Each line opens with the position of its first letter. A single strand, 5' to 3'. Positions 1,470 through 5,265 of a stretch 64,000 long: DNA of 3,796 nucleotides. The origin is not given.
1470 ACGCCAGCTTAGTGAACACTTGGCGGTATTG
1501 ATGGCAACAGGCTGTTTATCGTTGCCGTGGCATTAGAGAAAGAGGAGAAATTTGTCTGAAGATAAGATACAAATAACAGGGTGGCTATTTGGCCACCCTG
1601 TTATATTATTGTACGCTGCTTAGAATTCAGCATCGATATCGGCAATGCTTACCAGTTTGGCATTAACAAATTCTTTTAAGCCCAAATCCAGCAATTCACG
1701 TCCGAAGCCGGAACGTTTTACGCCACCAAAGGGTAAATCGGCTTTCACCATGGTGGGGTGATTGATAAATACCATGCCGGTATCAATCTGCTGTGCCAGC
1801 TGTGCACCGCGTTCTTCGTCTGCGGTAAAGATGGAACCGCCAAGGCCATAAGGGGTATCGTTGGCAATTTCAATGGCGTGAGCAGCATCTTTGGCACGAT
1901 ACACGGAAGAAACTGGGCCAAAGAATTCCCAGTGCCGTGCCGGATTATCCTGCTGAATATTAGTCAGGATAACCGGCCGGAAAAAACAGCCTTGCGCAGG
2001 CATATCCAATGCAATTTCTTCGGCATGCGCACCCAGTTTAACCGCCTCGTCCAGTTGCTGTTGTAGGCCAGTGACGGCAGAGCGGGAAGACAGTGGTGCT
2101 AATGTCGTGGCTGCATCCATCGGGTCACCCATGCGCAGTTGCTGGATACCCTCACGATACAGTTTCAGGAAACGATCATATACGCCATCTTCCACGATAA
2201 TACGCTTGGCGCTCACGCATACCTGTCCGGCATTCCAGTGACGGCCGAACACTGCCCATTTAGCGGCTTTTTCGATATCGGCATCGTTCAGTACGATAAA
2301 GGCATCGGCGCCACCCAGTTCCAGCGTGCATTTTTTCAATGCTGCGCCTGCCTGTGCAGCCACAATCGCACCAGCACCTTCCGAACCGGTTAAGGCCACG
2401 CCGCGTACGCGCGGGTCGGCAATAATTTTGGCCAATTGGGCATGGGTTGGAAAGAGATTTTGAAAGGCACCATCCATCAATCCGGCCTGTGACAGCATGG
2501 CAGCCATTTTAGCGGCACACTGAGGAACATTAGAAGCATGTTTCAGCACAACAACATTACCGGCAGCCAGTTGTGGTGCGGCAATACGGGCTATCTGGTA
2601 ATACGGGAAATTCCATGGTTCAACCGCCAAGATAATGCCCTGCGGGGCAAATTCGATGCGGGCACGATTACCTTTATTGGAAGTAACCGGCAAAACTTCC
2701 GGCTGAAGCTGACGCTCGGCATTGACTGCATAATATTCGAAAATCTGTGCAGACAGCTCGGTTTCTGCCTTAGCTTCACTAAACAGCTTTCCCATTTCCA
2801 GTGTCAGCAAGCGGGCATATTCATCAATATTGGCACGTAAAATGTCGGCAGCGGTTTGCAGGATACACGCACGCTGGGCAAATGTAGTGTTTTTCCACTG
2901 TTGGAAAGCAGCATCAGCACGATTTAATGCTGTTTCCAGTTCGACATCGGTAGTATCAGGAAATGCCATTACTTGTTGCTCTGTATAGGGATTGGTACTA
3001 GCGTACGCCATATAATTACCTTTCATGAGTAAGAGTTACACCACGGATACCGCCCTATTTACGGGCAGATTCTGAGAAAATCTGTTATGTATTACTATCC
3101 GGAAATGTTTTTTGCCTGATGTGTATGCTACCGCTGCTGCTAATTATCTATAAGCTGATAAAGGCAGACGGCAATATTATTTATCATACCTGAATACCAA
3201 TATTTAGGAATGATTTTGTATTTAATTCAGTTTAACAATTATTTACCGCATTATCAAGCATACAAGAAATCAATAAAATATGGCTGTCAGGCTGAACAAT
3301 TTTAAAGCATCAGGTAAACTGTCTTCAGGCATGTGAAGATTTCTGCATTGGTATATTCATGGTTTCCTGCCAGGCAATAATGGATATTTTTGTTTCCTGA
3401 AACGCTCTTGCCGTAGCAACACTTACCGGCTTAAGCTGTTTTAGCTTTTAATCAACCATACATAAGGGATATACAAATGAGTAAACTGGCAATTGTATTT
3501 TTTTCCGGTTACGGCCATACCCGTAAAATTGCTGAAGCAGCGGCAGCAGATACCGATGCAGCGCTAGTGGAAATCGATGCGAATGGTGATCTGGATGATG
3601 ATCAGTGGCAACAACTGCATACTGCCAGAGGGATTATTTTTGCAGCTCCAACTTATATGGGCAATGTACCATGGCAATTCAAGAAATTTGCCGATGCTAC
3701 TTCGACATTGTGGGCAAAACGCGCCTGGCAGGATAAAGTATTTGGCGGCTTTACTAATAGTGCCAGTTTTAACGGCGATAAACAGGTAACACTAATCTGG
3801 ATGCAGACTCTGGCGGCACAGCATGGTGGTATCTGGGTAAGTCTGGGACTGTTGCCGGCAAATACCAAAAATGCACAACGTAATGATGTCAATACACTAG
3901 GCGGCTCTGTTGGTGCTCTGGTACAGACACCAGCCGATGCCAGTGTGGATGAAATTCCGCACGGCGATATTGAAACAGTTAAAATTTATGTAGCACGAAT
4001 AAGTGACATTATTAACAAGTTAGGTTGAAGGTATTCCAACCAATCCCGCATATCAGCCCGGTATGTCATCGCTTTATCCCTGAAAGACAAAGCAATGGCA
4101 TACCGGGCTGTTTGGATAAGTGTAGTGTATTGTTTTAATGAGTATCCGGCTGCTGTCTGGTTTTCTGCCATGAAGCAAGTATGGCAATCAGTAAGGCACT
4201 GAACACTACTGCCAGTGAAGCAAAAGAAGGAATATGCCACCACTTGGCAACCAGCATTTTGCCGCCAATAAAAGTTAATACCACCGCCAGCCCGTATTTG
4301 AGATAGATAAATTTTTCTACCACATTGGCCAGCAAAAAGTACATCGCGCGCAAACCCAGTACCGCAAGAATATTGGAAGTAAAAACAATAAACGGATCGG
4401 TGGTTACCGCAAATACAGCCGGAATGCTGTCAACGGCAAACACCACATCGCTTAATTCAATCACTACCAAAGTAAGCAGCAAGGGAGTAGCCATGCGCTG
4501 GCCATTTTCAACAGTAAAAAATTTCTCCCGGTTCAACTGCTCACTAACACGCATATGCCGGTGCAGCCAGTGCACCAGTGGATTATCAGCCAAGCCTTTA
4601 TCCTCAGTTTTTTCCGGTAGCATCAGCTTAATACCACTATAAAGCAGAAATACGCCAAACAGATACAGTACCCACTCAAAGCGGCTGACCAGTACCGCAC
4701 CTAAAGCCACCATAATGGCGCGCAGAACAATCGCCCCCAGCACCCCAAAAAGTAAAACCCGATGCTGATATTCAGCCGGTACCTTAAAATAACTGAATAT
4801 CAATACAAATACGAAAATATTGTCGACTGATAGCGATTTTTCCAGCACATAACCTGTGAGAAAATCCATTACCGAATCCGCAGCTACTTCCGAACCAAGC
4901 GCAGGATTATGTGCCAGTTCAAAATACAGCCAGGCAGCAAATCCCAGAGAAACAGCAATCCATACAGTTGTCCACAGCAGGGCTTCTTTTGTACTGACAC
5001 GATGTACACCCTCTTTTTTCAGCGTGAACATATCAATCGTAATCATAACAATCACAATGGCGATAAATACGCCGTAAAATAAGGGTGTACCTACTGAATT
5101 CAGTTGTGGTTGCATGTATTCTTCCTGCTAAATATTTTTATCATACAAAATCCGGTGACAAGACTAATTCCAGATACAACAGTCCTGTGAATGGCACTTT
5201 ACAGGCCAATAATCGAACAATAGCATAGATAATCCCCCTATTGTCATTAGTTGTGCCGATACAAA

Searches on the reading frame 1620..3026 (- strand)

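Call 70: search_protein_families(library=pfam, proteins=[window:1620-3026:-], max_evalue=0.00001)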
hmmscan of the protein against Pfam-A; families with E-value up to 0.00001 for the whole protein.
window:1620-3026:- (468 aa): 1 family
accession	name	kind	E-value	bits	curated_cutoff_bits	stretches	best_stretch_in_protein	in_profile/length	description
PF00171.27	Aldedh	-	7.6e-132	440.6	23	1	8-459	9-461/461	Aldehyde dehydrogenase family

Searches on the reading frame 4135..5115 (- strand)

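Call 70: search_protein_families(library=pfam, proteins=[window:4135-5115:-], max_evalue=0.00001)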
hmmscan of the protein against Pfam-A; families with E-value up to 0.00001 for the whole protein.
window:4135-5115:- (326 aa): 1 family
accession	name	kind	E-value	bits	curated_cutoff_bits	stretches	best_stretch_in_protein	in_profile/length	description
PF03741.22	TerC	-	1.1e-54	185.3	27.8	1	86-289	1-176/178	Integral membrane protein TerC family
